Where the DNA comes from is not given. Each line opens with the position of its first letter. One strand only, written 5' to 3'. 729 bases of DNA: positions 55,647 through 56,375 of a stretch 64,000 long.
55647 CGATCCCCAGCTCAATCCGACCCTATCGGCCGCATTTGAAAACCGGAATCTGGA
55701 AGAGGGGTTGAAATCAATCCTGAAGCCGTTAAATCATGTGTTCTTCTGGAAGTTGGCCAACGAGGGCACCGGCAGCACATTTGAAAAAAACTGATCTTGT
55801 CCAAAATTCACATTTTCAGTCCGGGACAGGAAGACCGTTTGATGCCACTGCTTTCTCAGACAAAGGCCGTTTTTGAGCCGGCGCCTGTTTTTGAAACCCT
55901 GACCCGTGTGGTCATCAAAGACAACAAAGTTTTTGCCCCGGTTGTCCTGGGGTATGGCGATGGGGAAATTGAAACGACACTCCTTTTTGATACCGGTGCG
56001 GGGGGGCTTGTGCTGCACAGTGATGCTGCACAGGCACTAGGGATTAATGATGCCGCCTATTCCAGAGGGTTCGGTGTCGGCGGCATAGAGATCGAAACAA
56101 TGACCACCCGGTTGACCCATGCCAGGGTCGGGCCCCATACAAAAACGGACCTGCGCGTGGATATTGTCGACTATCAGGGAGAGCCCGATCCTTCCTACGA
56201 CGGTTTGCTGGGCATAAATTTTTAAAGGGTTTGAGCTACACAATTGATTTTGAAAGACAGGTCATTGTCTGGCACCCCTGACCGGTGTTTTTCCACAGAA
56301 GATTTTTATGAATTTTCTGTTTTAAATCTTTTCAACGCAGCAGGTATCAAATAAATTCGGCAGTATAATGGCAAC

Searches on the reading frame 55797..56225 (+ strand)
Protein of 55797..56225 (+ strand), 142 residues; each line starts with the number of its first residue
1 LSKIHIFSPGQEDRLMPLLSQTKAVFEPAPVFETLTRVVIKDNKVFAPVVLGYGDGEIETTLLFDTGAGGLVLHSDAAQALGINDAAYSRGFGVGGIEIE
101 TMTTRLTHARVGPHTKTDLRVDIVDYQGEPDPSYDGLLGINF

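Call 63: search_protein_families(library=pfam, proteins=[window:55797-56225:+])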
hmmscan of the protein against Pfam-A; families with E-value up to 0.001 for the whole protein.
window:55797-56225:+ (142 aa): 2 families
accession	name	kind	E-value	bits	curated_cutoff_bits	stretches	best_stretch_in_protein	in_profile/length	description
PF13650.11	Asp_protease_2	-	3.7e-11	44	24.3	1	56-142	7-90/90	Aspartyl protease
PF13975.11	gag-asp_proteas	-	2.8e-07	31.5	28.2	1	59-142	9-89/92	gag-polyprotein putative aspartyl protease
